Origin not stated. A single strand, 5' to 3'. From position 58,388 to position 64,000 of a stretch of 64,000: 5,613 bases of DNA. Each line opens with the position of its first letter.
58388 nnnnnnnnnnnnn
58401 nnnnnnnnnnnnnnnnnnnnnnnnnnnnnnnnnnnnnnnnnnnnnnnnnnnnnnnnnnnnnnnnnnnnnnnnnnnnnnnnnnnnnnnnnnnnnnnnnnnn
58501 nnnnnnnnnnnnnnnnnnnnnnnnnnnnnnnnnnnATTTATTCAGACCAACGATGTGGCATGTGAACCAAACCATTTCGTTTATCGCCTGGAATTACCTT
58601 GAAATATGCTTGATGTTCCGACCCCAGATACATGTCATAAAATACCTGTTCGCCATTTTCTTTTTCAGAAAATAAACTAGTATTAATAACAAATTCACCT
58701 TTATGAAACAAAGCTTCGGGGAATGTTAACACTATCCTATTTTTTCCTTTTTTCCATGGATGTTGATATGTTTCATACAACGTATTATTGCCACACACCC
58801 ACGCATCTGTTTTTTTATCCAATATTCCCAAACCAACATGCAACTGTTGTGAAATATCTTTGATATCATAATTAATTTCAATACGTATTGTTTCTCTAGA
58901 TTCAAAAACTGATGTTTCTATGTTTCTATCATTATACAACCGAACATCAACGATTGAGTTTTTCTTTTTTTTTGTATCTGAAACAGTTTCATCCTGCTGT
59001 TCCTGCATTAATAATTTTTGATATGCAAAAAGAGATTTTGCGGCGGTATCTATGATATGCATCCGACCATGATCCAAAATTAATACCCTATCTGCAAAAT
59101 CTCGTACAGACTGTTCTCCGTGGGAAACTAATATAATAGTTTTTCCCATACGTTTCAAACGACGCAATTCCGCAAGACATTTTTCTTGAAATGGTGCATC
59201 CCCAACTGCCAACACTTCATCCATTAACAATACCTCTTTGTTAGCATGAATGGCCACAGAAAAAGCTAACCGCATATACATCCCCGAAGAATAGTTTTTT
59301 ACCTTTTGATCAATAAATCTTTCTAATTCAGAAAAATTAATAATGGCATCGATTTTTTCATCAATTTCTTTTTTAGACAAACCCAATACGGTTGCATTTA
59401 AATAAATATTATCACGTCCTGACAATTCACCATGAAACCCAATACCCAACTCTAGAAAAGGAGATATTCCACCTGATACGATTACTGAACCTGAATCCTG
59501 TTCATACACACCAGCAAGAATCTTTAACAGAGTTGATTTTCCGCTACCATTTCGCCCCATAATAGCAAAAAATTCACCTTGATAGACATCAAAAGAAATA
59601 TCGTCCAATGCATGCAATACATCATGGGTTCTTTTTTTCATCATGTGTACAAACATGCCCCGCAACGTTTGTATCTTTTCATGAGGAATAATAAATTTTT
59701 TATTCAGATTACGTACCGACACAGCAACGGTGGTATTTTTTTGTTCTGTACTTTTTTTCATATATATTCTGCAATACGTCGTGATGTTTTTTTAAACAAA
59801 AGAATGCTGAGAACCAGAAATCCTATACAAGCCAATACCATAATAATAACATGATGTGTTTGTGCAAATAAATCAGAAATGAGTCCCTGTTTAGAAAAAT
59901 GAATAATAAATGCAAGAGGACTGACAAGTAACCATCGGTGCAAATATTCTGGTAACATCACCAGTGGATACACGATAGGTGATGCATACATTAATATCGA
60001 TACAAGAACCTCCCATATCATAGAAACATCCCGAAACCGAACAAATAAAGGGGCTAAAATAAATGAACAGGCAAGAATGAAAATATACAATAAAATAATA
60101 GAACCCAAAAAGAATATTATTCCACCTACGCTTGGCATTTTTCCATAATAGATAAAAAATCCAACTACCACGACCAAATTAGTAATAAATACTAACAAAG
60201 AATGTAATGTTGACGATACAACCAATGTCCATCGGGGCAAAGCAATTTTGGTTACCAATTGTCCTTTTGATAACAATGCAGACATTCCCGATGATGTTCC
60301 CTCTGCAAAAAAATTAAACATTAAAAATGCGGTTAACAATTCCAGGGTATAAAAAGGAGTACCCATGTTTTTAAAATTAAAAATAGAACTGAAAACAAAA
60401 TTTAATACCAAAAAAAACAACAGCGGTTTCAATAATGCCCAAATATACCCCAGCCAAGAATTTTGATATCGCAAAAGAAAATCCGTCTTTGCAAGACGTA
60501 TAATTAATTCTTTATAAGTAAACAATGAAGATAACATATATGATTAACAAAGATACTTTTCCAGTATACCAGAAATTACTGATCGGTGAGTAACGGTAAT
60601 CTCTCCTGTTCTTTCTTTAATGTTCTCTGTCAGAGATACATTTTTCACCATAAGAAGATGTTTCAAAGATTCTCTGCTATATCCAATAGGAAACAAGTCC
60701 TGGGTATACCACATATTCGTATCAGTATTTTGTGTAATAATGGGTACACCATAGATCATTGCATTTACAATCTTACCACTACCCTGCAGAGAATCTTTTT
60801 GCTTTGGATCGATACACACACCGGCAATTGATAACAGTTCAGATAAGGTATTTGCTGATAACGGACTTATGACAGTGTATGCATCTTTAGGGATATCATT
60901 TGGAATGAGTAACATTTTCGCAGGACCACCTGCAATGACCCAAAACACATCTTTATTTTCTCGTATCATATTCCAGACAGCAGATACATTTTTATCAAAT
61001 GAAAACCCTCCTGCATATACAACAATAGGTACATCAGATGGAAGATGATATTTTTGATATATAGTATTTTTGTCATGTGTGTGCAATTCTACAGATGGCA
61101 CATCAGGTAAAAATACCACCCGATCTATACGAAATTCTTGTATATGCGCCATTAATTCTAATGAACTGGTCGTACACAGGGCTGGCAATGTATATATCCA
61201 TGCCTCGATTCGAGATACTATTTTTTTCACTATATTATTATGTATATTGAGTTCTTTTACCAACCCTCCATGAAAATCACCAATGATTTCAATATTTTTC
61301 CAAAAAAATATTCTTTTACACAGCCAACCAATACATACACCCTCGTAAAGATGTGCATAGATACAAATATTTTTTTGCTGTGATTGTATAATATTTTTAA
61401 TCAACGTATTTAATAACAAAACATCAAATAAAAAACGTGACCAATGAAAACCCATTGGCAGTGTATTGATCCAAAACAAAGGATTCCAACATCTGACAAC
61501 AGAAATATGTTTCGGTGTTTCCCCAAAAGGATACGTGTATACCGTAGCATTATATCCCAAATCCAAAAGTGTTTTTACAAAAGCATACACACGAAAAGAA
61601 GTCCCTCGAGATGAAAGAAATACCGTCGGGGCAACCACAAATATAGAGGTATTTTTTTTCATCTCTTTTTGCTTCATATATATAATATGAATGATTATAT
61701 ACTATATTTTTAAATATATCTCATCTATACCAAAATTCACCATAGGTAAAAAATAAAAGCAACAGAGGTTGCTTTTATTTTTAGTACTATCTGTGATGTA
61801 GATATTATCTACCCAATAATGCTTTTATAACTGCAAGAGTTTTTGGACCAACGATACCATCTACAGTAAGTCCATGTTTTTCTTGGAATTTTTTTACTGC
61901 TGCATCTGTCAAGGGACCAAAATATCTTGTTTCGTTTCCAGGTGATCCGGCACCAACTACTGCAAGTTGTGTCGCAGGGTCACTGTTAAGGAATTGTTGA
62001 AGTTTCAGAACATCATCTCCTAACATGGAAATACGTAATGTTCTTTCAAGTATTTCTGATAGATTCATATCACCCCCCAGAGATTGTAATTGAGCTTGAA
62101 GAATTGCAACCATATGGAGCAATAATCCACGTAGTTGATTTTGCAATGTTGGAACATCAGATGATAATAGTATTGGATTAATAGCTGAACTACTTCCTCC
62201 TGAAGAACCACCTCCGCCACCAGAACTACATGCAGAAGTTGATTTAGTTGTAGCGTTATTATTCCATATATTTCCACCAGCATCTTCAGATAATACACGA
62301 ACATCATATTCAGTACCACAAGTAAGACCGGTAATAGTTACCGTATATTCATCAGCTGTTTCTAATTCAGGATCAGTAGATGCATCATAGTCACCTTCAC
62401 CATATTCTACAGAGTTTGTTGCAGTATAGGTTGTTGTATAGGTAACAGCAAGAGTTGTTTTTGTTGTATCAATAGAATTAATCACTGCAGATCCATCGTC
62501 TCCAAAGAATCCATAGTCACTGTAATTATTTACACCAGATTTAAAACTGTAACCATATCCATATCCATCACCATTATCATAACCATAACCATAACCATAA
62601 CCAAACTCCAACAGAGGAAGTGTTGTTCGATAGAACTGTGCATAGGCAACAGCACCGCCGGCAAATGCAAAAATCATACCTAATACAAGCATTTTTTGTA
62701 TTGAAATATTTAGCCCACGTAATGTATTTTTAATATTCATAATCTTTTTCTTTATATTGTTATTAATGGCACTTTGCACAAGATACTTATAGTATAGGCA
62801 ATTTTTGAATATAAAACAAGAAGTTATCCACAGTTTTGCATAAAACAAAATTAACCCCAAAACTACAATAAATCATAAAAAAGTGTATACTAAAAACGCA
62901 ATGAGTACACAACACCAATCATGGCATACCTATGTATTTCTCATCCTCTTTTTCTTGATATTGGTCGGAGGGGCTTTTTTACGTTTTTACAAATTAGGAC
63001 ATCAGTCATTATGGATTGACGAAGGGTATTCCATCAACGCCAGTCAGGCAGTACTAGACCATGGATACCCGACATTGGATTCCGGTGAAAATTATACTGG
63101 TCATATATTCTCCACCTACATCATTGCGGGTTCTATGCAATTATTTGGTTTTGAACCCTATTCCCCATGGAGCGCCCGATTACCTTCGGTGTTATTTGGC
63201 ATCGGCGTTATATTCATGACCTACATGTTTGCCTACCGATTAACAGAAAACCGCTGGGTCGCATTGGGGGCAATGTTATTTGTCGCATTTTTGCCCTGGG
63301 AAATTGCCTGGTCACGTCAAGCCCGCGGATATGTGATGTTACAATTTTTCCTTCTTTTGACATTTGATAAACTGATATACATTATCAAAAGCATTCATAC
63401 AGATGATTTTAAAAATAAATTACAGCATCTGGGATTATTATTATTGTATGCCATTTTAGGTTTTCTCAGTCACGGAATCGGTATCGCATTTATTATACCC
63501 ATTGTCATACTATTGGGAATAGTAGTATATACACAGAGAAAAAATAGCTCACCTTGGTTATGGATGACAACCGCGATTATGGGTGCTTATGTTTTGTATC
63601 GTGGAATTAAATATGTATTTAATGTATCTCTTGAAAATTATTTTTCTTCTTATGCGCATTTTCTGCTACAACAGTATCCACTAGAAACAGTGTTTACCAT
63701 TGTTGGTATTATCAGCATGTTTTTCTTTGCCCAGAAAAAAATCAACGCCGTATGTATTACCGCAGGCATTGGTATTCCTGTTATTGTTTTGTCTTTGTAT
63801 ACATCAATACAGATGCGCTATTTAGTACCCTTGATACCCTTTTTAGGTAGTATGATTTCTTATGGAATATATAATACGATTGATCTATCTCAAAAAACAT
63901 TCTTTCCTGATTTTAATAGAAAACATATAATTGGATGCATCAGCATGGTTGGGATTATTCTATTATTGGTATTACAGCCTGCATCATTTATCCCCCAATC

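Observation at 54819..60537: WbbB-like protein carrying a sulfotransferase where the chain terminator usually sits, next to a Wzm/Wzt exporter: a candidate sulfate-capped glycan pathway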

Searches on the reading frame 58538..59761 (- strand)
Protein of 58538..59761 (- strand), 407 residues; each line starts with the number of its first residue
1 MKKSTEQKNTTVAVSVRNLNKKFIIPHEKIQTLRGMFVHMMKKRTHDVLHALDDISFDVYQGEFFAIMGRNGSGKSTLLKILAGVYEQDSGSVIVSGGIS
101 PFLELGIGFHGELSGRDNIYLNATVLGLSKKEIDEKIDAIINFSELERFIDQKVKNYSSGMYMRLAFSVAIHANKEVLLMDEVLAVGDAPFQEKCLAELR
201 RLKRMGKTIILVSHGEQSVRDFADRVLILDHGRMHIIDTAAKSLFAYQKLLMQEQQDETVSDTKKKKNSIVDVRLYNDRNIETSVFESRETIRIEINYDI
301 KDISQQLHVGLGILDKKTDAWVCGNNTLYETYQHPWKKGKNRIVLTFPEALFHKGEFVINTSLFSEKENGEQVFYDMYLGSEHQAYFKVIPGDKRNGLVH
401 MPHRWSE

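Call 3: search_protein_families(library=pfam, proteins=[window:58538-59761:-], max_evalue=0.1)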
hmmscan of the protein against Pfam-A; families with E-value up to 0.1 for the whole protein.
window:58538-59761:- (407 aa): 15 families
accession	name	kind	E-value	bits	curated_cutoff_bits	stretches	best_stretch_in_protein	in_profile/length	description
PF00005.33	ABC_tran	-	6.4e-21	75.8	25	1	52-183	1-135/137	ABC transporter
PF14524.12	Wzt_C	-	9.9e-14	52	30.4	1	266-401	8-143/143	Wzt C-terminal domain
PF13401.12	AAA_22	-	2.7e-05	24.9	27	1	63-212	6-119/130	AAA domain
PF09818.15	ABC_ATPase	-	3.4e-05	23.4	23.2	0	198-262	214-279/283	P-loop domain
PF13304.12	AAA_21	-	0.00019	22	27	1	64-85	1-22/304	AAA domain, putative AbiEii toxin, Type IV TA system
PF13476.12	AAA_23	-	0.00038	21.6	27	1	55-254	15-176/201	AAA domain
PF13555.12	AAA_29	-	0.0011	19.1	27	1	57-79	17-39/61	P-loop containing region of AAA domain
PF01935.23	DUF87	-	0.0038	17.8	23.2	0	65-95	26-57/220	Helicase HerA, central domain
PF13604.12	AAA_30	-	0.012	15.8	27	1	64-95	20-51/191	AAA domain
PF02463.25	SMC_N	-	0.012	15.5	40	1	61-80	23-42/220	RecF/RecN/SMC N terminal domain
PF03193.22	RsgA_GTPase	-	0.016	15.4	30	1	35-92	83-136/174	RsgA GTPase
PF01926.29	MMR_HSR1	-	0.055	14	21.9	0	65-84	2-21/113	50S ribosome-binding GTPase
PF25199.1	nSTAND_NTPase5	-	0.058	13.6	34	0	63-83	42-62/145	Novel STAND NTPase 5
PF13479.12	AAA_24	-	0.068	13.4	27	0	65-82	5-22/195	AAA domain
PF03215.21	Rad17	-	0.098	13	23.8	0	34-84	19-67/186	Rad17 P-loop domain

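Call 4: search_protein_families(library=ncbifam, proteins=[window:58538-59761:-], max_evalue=0.1)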
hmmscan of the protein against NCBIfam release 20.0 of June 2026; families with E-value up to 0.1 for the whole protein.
window:58538-59761:- (407 aa): 195 families (the best 25 are shown)
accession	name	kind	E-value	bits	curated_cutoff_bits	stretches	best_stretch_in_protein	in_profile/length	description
NF010065.0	PRK13545.1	equivalog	1.4e-50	172.6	538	1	14-260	5-247/549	teichoic acids export protein ATP-binding subunit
NF010066.0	PRK13546.1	equivalog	3.4e-49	167.6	320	1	12-274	3-260/264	teichoic acids export ABC transporter ATP-binding subunit TagH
NF050108.1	galactan_ABC_ATP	equivalog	9.9e-47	159.2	400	1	43-247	36-240/244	galactan export ABC transporter ATP-binding subunit Wzt/RfbE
TIGR01188.1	drrA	subfamily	1.8e-34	119.4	312.45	2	112-302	80-268/302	daunorubicin resistance ABC transporter, ATP-binding protein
TIGR04521.1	ECF_ATPase_2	equivalog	4.4e-30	104.7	330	2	119-256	106-244/279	energy-coupling factor transporter ATPase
TIGR04520.1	ECF_ATPase_1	equivalog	1.3e-28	100.2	315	2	48-97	14-63/269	energy-coupling factor transporter ATPase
TIGR00968.1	3a0106s01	subfamily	2e-27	96.2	342.75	1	41-241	6-216/237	sulfate ABC transporter ATP-binding protein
TIGR03265.1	PhnT2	equivalog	6.4e-26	91.4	457.7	1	43-240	11-219/353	putative 2-aminoethylphosphonate ABC transporter ATP-binding protein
NF040840.2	tungstate_WtpC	equivalog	3.9e-25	88.9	440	1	51-240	15-215/347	tungstate ABC transporter ATP-binding protein WtpC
TIGR03740.1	galliderm_ABC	subfamily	4.2e-25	88.7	309.75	1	47-239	11-207/223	lantibiotic protection ABC transporter ATP-binding subunit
NF040933.2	ABC_arch_GlcV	equivalog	4.5e-25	88.3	450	2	115-241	100-227/357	glucose ABC transporter ATP-binding protein GlcV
NF010060.0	PRK13537.1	equivalog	4.8e-25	88.1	521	1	38-245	18-234/314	nodulation factor ABC transporter ATP-binding protein NodI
NF043075.1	MMSYN1_0197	equivalog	5.1e-25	88.1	550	2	117-241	93-218/341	spermidine/putrescine ABC transporter ATP-binding protein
NF006987.0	PRK09452.1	equivalog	1.2e-24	86.8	482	2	116-241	107-233/378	spermidine/putrescine ABC transporter ATP-binding protein PotA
NF041861.1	YtfR_transport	equivalog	3.8e-24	85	850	1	48-264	13-247/492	galactofuranose ABC transporter, ATP-binding protein YtfR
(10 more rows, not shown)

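Call 17: search_solved_structures(query=window:58538-59761:-, max_evalue=0.001)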
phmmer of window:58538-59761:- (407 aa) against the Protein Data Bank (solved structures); distinct sequences matched with E-value up to 0.001: 552 (the best 60 are shown).
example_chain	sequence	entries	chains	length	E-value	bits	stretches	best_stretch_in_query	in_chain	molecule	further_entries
8dku_A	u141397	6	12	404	6.3e-65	222.9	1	40-374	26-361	ABC transporter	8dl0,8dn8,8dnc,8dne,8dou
7k2t_A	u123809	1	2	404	1.6e-64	221.6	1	40-374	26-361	ABC transporter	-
6amx_A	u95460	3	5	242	5.3e-59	203.4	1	40-251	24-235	ABC transporter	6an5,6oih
6m96_A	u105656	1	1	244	1.3e-58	202.2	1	40-251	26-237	ABC transporter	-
7dd0_A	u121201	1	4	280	6.5e-50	173.5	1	13-249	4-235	Teichoic acids export ATP-binding protein TagH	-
6jbh_A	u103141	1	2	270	2.8e-46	161.6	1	13-266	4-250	TarH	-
9cfl_B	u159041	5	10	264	7.5e-42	147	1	12-268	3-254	Teichoic acids export ATP-binding protein TagH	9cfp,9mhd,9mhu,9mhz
9qhw_C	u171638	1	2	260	1.9e-37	132.5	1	48-236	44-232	ABC transporter ATP-binding protein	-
9qfx_C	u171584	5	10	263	2e-37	132.4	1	48-236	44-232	ABC transporter ATP-binding protein | Probable o-antigen/lipopolysaccharide transport ATP-binding protein ABC transporter RfbE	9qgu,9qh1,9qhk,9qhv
9qhx_C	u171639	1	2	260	4.9e-37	131.1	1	48-236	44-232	ABC transporter ATP-binding protein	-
9qhj_C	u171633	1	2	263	5.1e-37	131.1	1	48-236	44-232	Probable o-antigen/lipopolysaccharide transport ATP-binding protein ABC transporter RfbE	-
7w01_A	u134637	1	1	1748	4.9e-31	111.4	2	50-249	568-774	Phospholipid-transporting ATPase ABCA3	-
7w02_A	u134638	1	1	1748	3.1e-30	108.7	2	50-249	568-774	Phospholipid-transporting ATPase ABCA3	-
8tsi_A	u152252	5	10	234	4.7e-30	108.1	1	56-253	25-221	ABC transporter ATP-binding protein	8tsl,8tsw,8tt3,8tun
8tsh_A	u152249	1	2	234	1.2e-29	106.8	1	56-253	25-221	ABC transporter ATP-binding protein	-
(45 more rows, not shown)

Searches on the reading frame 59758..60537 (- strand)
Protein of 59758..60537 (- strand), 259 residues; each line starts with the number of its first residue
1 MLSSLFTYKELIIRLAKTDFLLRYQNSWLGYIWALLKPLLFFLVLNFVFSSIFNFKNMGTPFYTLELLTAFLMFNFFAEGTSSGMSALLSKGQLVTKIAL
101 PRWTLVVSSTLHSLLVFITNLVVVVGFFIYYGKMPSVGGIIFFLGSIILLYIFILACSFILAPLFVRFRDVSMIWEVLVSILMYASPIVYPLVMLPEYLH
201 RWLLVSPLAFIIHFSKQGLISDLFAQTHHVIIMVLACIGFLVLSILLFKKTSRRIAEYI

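Call 3: search_protein_families(library=pfam, proteins=[window:59758-60537:-], max_evalue=0.1)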
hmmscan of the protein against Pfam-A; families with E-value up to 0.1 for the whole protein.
window:59758-60537:- (259 aa): 3 families
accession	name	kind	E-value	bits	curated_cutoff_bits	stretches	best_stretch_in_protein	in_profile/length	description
PF01061.29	ABC2_membrane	-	2.8e-13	50.3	26.9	1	12-212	3-203/211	ABC-2 type transporter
PF14012.11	DUF4229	-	0.016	15.7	27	1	201-257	7-59/68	Protein of unknown function (DUF4229)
PF19199.5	Phage_coatGP8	-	0.075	13.6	24.6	0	221-254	39-68/69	Phage major coat protein, Gp8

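Call 4: search_protein_families(library=ncbifam, proteins=[window:59758-60537:-], max_evalue=0.1)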
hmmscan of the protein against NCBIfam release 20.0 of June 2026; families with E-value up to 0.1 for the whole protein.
window:59758-60537:- (259 aa): 2 families
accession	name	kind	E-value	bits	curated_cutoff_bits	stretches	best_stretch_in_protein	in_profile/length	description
NF050109.1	galactan_ABC_perm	equivalog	9.3e-14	51.6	380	1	5-257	17-270/272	galactan export ABC transporter permease subunit Wzm/RfbD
NF050053.1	CapPschTportKpsM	equivalog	9.4e-07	29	300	1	11-247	8-248/257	capsule polysaccharide transporter KpsM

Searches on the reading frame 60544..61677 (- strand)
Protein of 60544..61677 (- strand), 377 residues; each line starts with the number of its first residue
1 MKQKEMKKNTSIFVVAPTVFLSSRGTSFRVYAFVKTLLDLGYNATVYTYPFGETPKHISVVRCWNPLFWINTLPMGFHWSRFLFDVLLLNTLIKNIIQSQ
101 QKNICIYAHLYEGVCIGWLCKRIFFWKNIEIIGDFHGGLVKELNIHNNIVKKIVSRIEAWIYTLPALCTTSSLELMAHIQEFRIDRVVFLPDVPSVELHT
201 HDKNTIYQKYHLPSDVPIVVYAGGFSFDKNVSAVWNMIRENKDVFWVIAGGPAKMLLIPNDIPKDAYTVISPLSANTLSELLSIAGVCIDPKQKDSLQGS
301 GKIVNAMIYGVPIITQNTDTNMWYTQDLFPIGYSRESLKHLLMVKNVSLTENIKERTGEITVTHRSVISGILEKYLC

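Call 3: search_protein_families(library=pfam, proteins=[window:60544-61677:-], max_evalue=0.1)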
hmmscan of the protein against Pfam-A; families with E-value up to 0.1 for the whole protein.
window:60544-61677:- (377 aa): 5 families
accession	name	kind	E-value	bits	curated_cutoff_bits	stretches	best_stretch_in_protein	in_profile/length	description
PF00534.26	Glycos_transf_1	-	0.00012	22.1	26.4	1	203-322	2-128/172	Glycosyl transferases group 1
PF13439.12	Glyco_transf_4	-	0.0012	19.4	28.5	1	25-187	3-159/170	Glycosyltransferase Family 4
PF13692.12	Glyco_trans_1_4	-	0.0034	18.1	27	1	218-318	3-108/142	Glycosyl transferases group 1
PF01973.23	MptE-like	-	0.023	14.9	34.6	1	209-276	15-84/171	6-hydroxymethylpterin diphosphokinase MptE-like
PF13579.12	Glyco_trans_4_4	-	0.07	13.9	29.7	1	25-191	2-156/158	Glycosyl transferase 4-like domain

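Call 4: search_protein_families(library=ncbifam, proteins=[window:60544-61677:-], max_evalue=0.1)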
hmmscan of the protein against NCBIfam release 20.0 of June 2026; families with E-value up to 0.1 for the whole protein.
window:60544-61677:- (377 aa): 3 families
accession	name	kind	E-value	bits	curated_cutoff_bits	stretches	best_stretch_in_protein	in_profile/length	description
NF053787.1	GlcN_PG_synth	equivalog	0.0023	16.8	480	1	128-317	106-292/361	N-acetylglucosaminyl phosphatidylglycerol synthase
NF047684.1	TeichurnBiosyTuaC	equivalog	0.0025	16.8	550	1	197-317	200-320/391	teichuronic acid biosynthesis protein TuaC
TIGR04157.1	glyco_rSAM_CFB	subfamily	0.014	14.4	400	1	196-318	207-332/406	TIGR04157 family glycosyltransferase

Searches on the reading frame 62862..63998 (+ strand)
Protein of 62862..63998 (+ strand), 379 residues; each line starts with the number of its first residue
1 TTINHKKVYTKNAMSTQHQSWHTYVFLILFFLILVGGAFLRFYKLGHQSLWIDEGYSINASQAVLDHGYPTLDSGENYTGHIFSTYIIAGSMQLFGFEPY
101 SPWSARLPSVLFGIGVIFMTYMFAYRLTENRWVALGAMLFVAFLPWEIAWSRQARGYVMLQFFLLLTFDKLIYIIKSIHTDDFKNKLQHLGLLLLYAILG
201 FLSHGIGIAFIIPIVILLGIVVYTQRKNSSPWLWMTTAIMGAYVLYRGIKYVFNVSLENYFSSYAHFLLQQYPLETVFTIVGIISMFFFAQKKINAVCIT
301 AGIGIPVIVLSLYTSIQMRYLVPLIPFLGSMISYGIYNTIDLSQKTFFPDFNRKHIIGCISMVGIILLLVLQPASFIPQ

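Call 75: search_protein_families(library=pfam, proteins=[window:62862-63998:+], max_evalue=0.01)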
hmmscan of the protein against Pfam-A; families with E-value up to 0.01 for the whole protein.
seq(379 aa): 1 family
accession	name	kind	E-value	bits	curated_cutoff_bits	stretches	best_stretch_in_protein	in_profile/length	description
PF02366.24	PMT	-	5.9e-06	26.5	22.7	1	99-233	79-212/245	Dolichyl-phosphate-mannose-protein mannosyltransferase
